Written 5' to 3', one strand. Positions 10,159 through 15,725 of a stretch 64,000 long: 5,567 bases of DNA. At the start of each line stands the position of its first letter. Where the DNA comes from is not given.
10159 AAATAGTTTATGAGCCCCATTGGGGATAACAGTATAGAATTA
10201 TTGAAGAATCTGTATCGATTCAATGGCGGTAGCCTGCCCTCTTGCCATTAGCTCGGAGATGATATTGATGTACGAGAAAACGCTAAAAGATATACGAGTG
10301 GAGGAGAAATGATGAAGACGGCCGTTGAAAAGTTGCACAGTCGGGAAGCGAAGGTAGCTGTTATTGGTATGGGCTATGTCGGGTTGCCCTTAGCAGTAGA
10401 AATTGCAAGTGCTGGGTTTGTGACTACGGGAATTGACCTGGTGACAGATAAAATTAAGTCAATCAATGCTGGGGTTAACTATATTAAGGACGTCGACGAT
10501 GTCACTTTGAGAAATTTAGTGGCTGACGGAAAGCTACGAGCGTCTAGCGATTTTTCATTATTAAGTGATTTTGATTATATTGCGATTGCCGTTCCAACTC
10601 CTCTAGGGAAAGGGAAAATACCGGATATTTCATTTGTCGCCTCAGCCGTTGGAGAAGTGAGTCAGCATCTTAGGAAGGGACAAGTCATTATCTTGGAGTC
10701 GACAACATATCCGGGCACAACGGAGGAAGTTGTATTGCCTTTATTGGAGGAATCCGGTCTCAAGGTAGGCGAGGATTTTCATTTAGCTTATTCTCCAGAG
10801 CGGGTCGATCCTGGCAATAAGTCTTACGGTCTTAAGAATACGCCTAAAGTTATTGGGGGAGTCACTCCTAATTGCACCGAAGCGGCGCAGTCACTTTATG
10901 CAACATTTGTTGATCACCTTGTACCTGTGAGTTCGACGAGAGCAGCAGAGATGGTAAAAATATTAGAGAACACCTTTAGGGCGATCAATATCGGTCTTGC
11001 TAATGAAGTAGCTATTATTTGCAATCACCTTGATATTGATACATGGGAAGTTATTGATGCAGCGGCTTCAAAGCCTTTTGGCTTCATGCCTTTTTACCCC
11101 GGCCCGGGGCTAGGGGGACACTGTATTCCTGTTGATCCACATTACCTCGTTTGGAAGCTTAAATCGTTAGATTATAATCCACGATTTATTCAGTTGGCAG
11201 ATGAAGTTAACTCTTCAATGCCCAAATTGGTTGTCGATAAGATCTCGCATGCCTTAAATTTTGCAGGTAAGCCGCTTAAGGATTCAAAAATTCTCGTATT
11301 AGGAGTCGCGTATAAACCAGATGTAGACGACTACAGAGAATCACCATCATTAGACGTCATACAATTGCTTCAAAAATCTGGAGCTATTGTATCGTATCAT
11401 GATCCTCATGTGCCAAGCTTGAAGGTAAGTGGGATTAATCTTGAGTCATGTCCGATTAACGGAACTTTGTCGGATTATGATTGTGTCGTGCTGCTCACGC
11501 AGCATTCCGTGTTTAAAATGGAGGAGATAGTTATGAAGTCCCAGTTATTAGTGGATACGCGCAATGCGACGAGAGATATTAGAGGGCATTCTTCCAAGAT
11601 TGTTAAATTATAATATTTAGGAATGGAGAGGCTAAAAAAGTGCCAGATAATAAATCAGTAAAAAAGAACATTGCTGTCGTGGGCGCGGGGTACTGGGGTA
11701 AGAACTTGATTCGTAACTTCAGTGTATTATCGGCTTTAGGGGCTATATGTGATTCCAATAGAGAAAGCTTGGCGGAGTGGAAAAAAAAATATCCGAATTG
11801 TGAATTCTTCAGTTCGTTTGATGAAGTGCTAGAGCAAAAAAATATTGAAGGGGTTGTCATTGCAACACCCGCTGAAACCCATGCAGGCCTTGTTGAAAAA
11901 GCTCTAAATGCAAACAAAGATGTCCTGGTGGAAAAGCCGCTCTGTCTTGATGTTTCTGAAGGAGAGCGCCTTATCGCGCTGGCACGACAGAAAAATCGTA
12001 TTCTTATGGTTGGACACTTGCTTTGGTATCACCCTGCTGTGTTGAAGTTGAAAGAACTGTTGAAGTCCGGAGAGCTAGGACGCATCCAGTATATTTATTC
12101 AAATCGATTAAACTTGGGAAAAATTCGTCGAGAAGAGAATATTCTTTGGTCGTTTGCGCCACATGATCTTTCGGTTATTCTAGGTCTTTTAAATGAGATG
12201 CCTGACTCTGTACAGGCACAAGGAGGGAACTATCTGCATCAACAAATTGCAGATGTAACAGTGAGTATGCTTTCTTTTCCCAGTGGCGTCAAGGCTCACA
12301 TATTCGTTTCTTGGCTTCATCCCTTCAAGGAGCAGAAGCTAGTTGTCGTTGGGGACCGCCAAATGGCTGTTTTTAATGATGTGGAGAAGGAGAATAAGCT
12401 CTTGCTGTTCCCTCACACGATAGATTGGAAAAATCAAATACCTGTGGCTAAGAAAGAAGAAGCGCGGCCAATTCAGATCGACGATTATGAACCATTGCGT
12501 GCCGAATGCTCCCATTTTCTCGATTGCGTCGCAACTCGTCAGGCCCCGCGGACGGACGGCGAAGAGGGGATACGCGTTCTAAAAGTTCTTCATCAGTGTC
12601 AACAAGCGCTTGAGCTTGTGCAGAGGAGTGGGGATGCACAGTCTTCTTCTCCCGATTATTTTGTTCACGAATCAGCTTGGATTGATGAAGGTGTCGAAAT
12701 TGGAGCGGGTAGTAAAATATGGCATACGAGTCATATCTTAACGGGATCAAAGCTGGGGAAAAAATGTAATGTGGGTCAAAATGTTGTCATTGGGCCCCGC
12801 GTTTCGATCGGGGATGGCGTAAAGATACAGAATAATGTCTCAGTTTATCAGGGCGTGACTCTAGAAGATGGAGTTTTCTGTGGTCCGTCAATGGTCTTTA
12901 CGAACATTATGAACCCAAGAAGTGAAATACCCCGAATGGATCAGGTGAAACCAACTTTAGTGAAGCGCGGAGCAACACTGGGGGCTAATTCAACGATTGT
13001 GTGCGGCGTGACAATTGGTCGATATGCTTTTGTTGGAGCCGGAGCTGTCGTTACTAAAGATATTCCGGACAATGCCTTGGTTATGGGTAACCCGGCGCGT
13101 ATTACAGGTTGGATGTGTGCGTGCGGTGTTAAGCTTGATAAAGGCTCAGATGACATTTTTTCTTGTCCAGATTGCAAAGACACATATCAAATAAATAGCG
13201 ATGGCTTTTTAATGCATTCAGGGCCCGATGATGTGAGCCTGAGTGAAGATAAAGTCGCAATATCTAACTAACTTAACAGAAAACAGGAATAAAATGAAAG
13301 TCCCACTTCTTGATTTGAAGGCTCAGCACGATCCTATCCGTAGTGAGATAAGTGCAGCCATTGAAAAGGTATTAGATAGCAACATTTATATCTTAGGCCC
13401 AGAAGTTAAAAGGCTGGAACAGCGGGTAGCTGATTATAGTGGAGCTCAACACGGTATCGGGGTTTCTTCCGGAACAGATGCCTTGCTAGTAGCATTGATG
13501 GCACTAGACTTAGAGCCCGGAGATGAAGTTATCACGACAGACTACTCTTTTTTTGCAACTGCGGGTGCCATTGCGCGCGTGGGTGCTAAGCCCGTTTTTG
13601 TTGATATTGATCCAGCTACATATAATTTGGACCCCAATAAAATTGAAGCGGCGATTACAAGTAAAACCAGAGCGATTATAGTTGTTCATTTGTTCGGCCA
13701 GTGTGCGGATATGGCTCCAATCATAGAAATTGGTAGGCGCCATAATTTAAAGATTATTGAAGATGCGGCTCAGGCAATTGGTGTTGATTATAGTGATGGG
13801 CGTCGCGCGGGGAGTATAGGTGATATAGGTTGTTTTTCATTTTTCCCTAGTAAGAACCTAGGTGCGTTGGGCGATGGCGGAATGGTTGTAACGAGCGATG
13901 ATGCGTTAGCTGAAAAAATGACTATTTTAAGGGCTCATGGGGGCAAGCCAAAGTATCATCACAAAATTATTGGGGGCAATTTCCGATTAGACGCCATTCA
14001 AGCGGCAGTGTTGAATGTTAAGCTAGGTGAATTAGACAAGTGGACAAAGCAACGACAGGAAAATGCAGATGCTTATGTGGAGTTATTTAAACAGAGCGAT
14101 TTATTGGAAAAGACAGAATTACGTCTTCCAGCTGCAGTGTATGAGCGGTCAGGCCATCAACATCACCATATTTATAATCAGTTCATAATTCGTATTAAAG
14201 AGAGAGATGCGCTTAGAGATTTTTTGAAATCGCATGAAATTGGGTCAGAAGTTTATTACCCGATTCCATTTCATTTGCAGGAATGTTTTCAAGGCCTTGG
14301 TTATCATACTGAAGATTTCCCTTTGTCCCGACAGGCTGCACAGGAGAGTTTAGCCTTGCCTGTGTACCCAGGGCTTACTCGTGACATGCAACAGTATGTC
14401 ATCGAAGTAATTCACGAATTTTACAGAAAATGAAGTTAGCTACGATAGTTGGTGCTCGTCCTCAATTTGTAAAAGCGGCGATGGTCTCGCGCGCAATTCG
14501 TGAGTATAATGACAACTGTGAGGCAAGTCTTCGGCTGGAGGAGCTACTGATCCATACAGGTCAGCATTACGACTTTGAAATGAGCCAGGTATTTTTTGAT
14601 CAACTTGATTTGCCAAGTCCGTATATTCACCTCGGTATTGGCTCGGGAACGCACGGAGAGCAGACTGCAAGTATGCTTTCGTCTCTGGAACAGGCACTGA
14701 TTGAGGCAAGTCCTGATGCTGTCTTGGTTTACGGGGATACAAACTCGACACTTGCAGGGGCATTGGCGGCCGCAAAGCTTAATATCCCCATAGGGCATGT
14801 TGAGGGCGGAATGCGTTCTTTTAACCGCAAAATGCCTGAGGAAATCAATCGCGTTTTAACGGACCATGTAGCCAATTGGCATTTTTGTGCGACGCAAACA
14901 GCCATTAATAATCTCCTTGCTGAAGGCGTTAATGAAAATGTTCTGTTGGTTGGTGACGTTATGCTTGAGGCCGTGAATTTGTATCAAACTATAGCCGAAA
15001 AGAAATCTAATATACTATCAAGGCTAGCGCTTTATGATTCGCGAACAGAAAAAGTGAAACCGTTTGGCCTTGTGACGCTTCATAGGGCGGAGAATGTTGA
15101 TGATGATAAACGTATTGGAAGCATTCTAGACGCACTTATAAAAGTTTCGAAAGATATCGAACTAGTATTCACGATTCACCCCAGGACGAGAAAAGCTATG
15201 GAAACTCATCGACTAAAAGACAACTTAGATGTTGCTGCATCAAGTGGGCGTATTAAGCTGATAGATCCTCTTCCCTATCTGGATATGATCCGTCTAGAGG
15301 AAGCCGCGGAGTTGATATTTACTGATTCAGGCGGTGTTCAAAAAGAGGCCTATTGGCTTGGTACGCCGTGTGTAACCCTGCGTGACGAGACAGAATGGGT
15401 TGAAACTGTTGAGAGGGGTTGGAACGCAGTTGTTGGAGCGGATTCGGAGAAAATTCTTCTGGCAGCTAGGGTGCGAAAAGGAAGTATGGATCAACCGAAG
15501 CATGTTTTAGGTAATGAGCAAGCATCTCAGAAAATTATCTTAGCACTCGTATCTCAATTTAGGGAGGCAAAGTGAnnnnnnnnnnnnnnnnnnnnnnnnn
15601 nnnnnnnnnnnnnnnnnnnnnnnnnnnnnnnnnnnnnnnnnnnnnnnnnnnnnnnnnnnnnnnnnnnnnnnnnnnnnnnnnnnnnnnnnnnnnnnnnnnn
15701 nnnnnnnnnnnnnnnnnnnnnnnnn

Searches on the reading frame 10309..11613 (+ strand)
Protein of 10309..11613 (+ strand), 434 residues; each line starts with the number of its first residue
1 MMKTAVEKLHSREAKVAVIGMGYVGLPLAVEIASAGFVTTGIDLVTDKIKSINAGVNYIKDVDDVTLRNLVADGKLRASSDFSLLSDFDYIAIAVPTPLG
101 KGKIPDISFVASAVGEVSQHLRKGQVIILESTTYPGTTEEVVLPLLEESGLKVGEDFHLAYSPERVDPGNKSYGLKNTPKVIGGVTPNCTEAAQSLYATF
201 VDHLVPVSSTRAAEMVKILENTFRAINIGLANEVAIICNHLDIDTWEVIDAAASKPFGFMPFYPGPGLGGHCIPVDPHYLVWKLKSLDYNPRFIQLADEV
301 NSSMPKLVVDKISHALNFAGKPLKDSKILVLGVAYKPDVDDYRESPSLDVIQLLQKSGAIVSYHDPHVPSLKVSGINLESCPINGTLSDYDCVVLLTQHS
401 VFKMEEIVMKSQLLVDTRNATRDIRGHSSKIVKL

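Call 16: search_protein_families(library=pfam, proteins=[window:10309-11613:+], max_evalue=0.00001)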
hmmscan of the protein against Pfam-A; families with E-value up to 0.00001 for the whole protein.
window:10309-11613:+ (434 aa): 4 families
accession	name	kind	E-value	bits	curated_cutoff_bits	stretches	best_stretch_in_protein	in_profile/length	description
PF03721.20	UDPG_MGDP_dh_N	-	1.1e-44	152.7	27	1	15-192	2-182/187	UDP-glucose/GDP-mannose dehydrogenase family, NAD binding domain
PF00984.24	UDPG_MGDP_dh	-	3.4e-32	110.9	25.4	1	211-302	1-93/94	UDP-glucose/GDP-mannose dehydrogenase family, central domain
PF03720.21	UDPG_MGDP_dh_C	-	2.8e-25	89.1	30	1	329-421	1-101/103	UDP-glucose/GDP-mannose dehydrogenase family, UDP binding domain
PF03446.21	NAD_binding_2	-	2.6e-06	28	21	0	15-142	1-104/161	NAD binding domain of 6-phosphogluconate dehydrogenase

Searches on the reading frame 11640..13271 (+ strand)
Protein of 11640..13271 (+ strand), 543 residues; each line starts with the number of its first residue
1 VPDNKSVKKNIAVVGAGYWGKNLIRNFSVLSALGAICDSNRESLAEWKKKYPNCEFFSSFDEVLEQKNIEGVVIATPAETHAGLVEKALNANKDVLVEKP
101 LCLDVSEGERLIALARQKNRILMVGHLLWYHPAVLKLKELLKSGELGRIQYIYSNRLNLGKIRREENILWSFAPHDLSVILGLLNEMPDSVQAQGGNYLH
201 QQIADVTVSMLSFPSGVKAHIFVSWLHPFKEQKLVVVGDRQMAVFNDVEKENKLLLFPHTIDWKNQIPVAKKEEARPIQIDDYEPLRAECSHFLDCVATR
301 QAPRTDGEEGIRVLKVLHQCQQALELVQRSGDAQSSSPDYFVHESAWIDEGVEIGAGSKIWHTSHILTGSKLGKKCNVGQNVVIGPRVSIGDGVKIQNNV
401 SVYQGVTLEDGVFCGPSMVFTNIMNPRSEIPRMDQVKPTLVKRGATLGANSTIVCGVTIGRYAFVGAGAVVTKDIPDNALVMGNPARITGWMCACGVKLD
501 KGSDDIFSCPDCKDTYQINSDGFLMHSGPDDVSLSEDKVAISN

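Call 21: search_protein_families(library=pfam, proteins=[window:11640-13271:+], max_evalue=0.00001)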
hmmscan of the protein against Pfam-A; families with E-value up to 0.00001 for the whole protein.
window:11640-13271:+ (543 aa): 6 families
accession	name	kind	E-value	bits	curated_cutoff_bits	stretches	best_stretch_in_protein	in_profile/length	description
PF01408.29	GFO_IDH_MocA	-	6.9e-26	91.7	24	1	10-126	2-120/120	Oxidoreductase family, NAD-binding Rossmann fold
PF00132.30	Hexapep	-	6.1e-19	67.3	27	2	439-473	2-36/36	Bacterial transferase hexapeptide (six repeats)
PF22725.1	GFO_IDH_MocA_C3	-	5.1e-15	56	27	1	135-242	2-122/124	GFO/IDH/MocA C-terminal domain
PF14602.12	Hexapep_2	-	1.1e-10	41.4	27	0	373-403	5-33/34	Hexapeptide repeat of succinyl-transferase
PF25084.1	LbH_EIF2B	-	2.5e-08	34.3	54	1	341-406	11-74/105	EIF2B subunit epsilon LbH domain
PF02894.22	GFO_IDH_MocA_C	-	2.2e-07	31.4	22.9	1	138-323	1-209/218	Oxidoreductase family, C-terminal alpha/beta domain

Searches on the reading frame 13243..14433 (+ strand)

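Call 21: search_protein_families(library=pfam, proteins=[window:13243-14433:+], max_evalue=0.00001)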
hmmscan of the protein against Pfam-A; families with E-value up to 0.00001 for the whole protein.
window:13243-14433:+ (396 aa): 5 families
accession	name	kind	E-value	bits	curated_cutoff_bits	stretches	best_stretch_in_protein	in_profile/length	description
PF01041.23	DegT_DnrJ_EryC1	-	4.6e-121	404.9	19.8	1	32-390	3-359/360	DegT/DnrJ/EryC1/StrS aminotransferase family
PF01212.27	Beta_elim_lyase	-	5.4e-13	49.4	27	1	47-236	26-230/288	Beta-eliminating lyase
PF01053.26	Cys_Met_Meta_PP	-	7.5e-10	38.3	27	1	53-178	52-177/381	Cys/Met metabolism PLP-dependent enzyme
PF00155.27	Aminotran_1_2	-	1.1e-08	35.1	19.7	1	31-150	18-155/361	Aminotransferase class I and II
PF00266.25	Aminotran_5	-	1.9e-07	30.9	21.5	1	61-226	51-221/371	Aminotransferase class-V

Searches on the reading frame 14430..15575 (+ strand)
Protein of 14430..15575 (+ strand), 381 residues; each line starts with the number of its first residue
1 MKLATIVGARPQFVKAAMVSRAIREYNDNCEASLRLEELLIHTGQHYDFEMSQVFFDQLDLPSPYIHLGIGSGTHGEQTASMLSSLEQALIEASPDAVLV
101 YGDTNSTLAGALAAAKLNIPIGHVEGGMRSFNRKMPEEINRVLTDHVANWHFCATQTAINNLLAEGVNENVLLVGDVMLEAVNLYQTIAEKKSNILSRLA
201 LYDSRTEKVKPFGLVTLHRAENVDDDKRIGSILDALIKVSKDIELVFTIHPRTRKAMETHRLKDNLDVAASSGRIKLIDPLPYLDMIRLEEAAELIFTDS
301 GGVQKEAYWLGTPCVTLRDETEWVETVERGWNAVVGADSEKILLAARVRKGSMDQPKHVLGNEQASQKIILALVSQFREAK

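Call 21: search_protein_families(library=pfam, proteins=[window:14430-15575:+], max_evalue=0.00001)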
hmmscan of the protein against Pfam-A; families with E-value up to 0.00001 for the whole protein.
window:14430-15575:+ (381 aa): 1 family
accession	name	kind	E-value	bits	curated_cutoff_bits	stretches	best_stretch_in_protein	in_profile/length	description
PF02350.25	Epimerase_2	-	2.6e-104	349.3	30.6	1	30-373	3-346/347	UDP-N-acetylglucosamine 2-epimerase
